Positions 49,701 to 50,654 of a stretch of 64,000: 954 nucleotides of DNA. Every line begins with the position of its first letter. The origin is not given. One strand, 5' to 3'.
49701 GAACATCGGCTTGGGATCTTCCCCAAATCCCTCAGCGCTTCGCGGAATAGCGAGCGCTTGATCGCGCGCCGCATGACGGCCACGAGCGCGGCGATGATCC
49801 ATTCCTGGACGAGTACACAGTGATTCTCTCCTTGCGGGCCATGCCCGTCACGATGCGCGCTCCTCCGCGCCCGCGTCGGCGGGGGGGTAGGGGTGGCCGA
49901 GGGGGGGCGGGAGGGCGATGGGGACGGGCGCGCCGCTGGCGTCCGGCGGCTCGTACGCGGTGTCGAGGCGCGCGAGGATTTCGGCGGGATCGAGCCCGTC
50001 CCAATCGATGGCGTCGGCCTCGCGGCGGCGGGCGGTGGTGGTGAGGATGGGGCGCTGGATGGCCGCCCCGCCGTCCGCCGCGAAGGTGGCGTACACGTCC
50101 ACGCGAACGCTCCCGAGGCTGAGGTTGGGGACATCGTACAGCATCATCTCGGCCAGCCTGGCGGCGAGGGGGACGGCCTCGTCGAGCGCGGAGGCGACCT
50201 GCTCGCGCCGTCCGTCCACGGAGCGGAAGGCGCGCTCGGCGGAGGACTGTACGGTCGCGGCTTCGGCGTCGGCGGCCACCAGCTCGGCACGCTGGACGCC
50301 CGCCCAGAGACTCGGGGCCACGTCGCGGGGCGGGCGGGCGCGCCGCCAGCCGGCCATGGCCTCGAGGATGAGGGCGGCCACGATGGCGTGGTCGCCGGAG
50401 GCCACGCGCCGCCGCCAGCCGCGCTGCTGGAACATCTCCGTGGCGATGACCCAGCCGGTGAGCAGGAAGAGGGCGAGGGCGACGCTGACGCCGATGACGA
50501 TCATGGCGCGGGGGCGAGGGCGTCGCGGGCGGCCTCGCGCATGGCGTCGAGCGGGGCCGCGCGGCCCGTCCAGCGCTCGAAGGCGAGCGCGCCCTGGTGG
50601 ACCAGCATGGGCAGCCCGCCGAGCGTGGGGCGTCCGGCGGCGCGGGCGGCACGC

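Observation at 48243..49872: AT-rich islet bounded by perfect 29-bp direct repeats that duplicate a stop/start gene junction inside the aro operon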

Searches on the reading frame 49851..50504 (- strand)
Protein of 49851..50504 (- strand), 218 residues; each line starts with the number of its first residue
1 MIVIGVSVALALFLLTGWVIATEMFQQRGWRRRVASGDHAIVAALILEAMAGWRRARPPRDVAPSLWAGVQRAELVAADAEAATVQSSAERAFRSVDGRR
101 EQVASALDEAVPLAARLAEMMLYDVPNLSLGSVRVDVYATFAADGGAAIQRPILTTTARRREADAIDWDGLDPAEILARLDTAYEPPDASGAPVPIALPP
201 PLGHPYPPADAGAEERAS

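Call 7: search_protein_families(library=pfam, proteins=[window:49851-50504:-], max_evalue=1)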
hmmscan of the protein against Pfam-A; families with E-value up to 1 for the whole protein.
window:49851-50504:- (218 aa): 0 families

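Call 9: search_protein_families(library=ncbifam, proteins=[window:49851-50504:-], max_evalue=1)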
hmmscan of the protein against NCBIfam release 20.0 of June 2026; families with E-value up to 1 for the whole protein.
window:49851-50504:- (218 aa): 1 family
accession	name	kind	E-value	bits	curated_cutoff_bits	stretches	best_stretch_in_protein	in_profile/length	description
NF041756.1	EfeU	equivalog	0.88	9.1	255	0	2-72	34-103/257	iron uptake transporter permease EfeU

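Call 21: find_related_loci(query=A1, collection=genome_contigs, flank=6000)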
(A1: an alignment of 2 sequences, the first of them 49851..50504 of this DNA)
Query A1 (218 aa) in genome_contigs; peptide patterns used: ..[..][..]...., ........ (x = any residue, [..] = any of these).
112 stretches matched a pattern; 3 encode a relative of the query (tblastn E <= 1e-3); 3 distinct loci.
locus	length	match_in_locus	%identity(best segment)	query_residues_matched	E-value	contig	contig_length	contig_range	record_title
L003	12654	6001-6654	90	1-218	2e-123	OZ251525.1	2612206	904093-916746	MAG: Tepidiformaceae bacterium isolate 9c01956a-b94f-4344-a16a-2f1c3786ae56 genome assembly, chromosome: 1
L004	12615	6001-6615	90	1-205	8e-109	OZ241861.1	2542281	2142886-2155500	MAG: Tepidiformaceae bacterium isolate 7b302067-496a-422c-afad-84f6e25e9f39 genome assembly, chromosome: 1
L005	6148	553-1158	56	1-203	9e-67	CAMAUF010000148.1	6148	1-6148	MAG: bacterium isolate MaH-04nov19-200 genome assembly, contig: MaH-04nov19-C30870, whole genome shotgun sequence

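Call 35: find_related_loci(query=A3, collection=metagenome_contigs, flank=7000)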
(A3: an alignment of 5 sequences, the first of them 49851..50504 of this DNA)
Query A3 (218 aa) in metagenome_contigs; peptide patterns used: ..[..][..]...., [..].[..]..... (x = any residue, [..] = any of these).
147 stretches matched a pattern; 93 encode a relative of the query (tblastn E <= 1e-3); the best 80 are kept; 80 distinct loci.
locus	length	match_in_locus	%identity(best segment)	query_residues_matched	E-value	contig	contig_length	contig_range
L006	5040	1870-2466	71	1-200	1e-88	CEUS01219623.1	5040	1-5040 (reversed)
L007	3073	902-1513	73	1-205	1e-85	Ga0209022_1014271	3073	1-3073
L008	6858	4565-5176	73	1-205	2e-84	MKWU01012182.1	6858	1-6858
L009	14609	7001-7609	70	1-204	9e-85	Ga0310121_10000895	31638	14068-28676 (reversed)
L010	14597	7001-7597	74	1-200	9e-84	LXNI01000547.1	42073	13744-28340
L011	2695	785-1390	61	1-203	4e-77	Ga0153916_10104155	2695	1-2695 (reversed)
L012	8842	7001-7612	60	1-205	8e-74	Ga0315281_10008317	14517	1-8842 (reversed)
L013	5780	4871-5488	59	1-207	7e-73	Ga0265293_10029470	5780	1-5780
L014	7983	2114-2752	58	1-214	2e-72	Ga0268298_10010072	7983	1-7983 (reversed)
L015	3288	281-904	63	1-209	8e-73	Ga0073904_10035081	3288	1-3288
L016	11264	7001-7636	58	1-215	4e-72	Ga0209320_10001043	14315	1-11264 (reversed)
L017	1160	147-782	60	1-213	5e-77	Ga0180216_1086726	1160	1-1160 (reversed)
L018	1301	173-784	60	1-205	6e-75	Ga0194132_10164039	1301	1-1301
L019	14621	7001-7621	57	1-208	5e-70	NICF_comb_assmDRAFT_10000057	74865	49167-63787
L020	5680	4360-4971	56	1-205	4e-70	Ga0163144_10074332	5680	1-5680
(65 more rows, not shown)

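Call 66: search_protein_families(library=pfam, proteins=[L003:6667-8502:-, L004:6690-8309:+, L004:8312-8818:+, L004:8824-8994:+], max_evalue=0.01)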
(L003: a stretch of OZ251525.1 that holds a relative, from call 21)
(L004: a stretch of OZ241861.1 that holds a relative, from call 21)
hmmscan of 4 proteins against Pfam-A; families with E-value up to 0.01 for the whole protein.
L003:6667-8502:- (612 aa): 1 family
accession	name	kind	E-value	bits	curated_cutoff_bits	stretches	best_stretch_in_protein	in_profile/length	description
PF03235.19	GmrSD_N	-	2.5e-29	103.3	33.2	1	17-262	5-198/199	GmrSD restriction endonuclease, N-terminal domain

L004:6690-8309:+ (540 aa): 3 families
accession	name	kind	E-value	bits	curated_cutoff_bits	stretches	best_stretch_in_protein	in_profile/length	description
PF01555.25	N6_N4_Mtase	-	8.4e-41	140.8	26.7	1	28-330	1-210/221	DNA methylase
PF01844.29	HNH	-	1.9e-06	28.4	21.4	1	452-486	13-47/47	HNH endonuclease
PF14279.12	HNH_5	-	0.0027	18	27.5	1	453-485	13-45/56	HNH endonuclease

L004:8312-8818:+ (169 aa): 0 families

L004:8824-8994:+ (57 aa): 0 families

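Call 67: search_protein_families(library=padloc, proteins=[L003:6667-8502:-, L004:6690-8309:+, L004:8312-8818:+, L004:8824-8994:+], max_evalue=0.01)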
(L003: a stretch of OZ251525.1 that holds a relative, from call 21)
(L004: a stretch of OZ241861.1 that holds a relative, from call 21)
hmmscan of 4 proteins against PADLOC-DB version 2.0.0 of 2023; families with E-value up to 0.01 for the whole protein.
L003:6667-8502:- (612 aa): 12 families
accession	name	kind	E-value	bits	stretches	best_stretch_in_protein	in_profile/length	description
PDLC04709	PDC-M55C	-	4.3e-24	83.1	1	13-459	17-419/554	-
PDLC04151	HEC-05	-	2.3e-20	70.8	1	14-262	29-274/600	-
PDLC04150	HEC-05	-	1.4e-14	51.9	1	25-264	22-262/583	-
PDLC03877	NsnA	-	1.3e-12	45.7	1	96-272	110-210/385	-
PDLC04152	HEC-05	-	3.3e-06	23.9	0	96-307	110-304/566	-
PDLC04153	HEC-05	-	1.5e-05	21.4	1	17-116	13-116/621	-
PDLC02792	SspE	-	7.4e-05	19.3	1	11-108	11-104/771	SspE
PDLC04155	HEC-06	-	0.00041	16.9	0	22-51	18-47/562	-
PDLC02695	Orf5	-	0.00053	16.5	0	24-49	19-44/601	Orf5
PDLC04157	HEC-06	-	0.00083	16.1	0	17-50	15-48/558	-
PDLC04154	HEC-06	-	0.00094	15.9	0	240-260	218-238/569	-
PDLC02791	SspE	-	0.0015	14.8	1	16-109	14-103/775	SspE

L004:6690-8309:+ (540 aa): 61 families (the best 25 are shown)
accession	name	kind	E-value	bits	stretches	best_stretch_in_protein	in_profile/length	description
PDLC03300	MTase_II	-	3.6e-44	149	2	124-345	70-278/302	Type II methyltransferase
PDLC03339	MTase_II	-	1.2e-42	144.1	2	138-224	58-143/399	Type II methyltransferase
PDLC03633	MTase_III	-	2.2e-41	140.2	1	109-345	118-355/616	Type III methyltransferase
PDLC03299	MTase_II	-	1.1e-40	137.9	1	136-352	58-265/296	Type II methyltransferase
PDLC03371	MTase_II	-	4.1e-37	126.1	1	135-343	65-252/260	Type II methyltransferase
PDLC03354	MTase_II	-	1.1e-36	124.8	2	137-228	126-217/425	Type II methyltransferase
PDLC03636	MTase_III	-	4e-28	96.5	2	259-339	310-401/575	Type III methyltransferase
PDLC03635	MTase_III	-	1.4e-23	81.5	2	136-229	264-361/708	Type III methyltransferase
PDLC03638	MTase_III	-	8.5e-23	78.6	2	137-224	428-515/816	Type III methyltransferase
PDLC03320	MTase_II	-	1.7e-22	77.9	1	154-342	93-273/289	Type II methyltransferase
PDLC03327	MTase_II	-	3.6e-21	73.7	1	135-331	76-272/319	Type II methyltransferase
PDLC03216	MTase_II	-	1.1e-20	72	2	282-334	194-246/364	Type II methyltransferase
PDLC03738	oMTase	-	3.1e-20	70.2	2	282-332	204-254/376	orphan methyltransferase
PDLC03265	MTase_II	-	3.1e-19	67.6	2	283-331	268-316/333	Type II methyltransferase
PDLC03644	MTase_III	-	2e-18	64.4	2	136-222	105-192/542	Type III methyltransferase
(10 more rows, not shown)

L004:8312-8818:+ (169 aa): 0 families

L004:8824-8994:+ (57 aa): 0 families

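Call 91: find_homologous_proteins(query=window:49851-50504:-, max_evalue=1e-40)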
Query window:49851-50504:- (218 aa): 213 proteins with E <= 1e-40 among 5061 candidates; the best 120 are listed.
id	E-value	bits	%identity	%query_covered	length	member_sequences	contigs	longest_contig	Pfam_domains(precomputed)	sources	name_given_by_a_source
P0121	3.1e-132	457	100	100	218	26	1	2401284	-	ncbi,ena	-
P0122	8.4e-118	410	92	98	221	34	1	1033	-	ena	-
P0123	3.9e-109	381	86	97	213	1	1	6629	-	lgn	-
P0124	2.0e-85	304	70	100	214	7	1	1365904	-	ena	-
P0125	2.1e-85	304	74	92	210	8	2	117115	-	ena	-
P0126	2.9e-85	303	74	92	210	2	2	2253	-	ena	-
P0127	4.1e-85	303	70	100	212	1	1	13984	-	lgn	-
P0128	5.6e-85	303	73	94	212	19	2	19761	-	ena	-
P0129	1.7e-84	301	73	92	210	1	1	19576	-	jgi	-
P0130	2.0e-84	301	74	92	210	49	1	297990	-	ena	-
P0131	4.2e-84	300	70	100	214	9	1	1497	-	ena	-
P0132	4.3e-84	300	73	92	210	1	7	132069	-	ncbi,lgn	-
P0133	1.0e-83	298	70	99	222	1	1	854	-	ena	-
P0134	4.3e-83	296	72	92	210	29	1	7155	-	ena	-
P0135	4.8e-83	296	68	99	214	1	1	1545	-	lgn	-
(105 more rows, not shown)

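Call 92: list_cluster_members(proteins=[P0121, P0122, P0123])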
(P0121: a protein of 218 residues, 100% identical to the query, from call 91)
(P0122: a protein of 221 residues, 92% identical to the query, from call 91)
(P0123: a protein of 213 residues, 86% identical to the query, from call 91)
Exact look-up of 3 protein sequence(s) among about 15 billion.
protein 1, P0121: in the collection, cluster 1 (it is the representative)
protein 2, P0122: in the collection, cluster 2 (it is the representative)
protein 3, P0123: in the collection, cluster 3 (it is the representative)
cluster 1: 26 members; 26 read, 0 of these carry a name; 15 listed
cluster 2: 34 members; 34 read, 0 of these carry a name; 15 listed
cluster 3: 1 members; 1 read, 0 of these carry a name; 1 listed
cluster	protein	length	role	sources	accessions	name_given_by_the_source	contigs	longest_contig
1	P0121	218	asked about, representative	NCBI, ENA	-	-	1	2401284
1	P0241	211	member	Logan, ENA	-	-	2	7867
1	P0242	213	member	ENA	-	-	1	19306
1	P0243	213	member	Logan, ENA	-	-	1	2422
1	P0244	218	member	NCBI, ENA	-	-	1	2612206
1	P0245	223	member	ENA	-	-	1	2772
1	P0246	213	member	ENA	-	-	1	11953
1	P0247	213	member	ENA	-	-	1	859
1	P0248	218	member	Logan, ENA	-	-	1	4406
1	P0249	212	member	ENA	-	-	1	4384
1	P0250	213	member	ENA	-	-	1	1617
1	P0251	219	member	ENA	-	-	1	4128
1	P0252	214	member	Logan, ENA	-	-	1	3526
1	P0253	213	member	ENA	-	-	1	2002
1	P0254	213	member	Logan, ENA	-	-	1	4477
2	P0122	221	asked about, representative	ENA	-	-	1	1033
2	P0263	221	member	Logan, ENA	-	-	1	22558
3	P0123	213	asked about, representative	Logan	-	-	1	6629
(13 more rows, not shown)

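Call 95: find_encoding_contigs(protein=P0263, flank=6000, max_places=2)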
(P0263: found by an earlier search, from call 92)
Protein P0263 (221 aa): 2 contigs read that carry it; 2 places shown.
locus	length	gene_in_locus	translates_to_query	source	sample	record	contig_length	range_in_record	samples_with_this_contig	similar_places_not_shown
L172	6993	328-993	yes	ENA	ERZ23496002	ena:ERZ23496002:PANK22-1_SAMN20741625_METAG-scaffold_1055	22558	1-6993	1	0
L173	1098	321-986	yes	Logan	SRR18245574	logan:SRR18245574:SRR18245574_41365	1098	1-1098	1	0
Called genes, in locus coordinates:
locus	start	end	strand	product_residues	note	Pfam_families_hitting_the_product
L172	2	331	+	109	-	?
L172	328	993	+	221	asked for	-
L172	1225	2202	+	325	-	PF13365:Trypsin_2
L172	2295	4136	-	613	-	PF03235:GmrSD_N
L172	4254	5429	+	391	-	PF01264:Chorismate_synt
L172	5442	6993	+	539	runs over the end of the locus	PF01202:SKI, PF13238:AAA_18 (weak), PF13671:AAA_33 (weak), PF00465:Fe-ADH (weak), PF13685:Fe-ADH_2, PF01761:DHQ_synthase, PF24621:DHQS_C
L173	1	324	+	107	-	?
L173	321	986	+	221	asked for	-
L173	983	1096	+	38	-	?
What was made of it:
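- On Core-gene-flanked defence hotspot: Some cassette ORFs (169 and 57 aa) have no family hit, and the trypsin-like gene (Pfam Trypsin_2, call 95) has no known defence role.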

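Call 96: find_encoding_contigs(protein=P0242, flank=6000, max_places=2)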
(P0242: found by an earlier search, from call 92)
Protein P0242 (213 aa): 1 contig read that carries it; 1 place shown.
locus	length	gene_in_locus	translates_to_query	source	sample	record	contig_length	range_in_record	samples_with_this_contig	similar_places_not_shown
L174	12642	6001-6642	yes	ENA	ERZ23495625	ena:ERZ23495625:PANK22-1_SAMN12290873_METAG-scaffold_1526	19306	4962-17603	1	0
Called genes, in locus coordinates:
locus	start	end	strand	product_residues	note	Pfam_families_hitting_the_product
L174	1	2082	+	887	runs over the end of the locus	PF01411:tRNA-synt_2c, PF07973:tRNA_SAD, PF02272:DHHA1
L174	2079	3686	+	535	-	PF04865:Baseplate_J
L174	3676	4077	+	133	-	PF03652:RuvX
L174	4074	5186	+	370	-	PF02618:YceG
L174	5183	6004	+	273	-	PF08501:Shikimate_dh_N, PF18317:SDH_C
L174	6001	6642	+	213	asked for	-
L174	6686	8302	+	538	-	PF01555:N6_N4_Mtase, PF01844:HNH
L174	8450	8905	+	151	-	PF03235:GmrSD_N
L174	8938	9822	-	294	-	-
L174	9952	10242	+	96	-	PF07510:GmrSD_C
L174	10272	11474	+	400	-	PF01264:Chorismate_synt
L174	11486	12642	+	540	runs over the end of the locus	PF01202:SKI, PF13671:AAA_33 (weak), PF00465:Fe-ADH (faint), PF13685:Fe-ADH_2, PF01761:DHQ_synthase, PF24621:DHQS_C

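Call 107: find_encoding_contigs(protein=P0121, flank=3000, max_places=4)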
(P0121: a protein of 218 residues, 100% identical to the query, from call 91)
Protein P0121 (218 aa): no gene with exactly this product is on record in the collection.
